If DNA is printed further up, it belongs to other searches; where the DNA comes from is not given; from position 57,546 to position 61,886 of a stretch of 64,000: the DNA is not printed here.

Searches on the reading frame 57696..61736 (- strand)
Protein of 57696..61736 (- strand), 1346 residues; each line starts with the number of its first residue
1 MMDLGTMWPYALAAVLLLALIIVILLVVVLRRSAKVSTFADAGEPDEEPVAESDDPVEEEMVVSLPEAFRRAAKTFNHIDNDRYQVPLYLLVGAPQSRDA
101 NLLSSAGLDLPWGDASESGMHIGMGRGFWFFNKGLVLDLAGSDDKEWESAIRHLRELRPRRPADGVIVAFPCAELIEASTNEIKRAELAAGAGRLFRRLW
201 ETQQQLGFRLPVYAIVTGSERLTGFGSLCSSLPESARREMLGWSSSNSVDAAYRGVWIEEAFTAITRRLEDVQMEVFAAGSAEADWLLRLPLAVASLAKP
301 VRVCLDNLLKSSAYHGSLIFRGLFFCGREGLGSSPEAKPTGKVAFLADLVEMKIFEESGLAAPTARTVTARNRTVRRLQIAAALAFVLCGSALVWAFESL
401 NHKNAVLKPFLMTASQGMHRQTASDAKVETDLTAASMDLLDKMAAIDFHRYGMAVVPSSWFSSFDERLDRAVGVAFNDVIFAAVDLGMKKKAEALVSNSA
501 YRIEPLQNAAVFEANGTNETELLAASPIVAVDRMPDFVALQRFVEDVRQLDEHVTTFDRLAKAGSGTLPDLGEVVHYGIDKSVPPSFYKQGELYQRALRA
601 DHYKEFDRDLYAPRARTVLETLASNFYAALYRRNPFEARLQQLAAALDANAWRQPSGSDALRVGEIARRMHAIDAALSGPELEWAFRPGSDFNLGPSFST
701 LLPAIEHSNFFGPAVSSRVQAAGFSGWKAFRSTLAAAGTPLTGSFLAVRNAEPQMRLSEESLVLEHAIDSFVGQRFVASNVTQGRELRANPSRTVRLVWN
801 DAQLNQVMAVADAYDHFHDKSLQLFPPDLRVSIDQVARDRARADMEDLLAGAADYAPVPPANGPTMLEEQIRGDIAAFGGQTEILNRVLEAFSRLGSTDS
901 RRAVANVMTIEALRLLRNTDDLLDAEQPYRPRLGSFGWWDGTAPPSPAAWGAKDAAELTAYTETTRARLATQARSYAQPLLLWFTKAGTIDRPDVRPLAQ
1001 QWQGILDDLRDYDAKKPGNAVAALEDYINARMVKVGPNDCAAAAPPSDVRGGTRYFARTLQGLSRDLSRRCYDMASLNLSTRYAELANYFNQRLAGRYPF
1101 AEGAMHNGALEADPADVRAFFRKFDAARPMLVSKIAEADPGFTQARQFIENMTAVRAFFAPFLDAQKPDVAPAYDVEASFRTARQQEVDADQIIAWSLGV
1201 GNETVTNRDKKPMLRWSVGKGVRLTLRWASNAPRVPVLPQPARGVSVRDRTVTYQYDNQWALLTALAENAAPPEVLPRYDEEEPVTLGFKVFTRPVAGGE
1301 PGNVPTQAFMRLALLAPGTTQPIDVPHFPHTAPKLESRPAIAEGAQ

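Call 53: search_protein_families(library=pfam, proteins=[window:57696-61736:-], max_evalue=0.00001)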
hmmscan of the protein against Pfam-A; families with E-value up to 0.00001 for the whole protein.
window:57696-61736:- (1346 aa): 1 family
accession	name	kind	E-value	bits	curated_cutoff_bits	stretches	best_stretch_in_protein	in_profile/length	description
PF14331.11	IcmF-related_N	-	4.3e-43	147.9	25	1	142-380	3-256/259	IcmF-related N-terminal domain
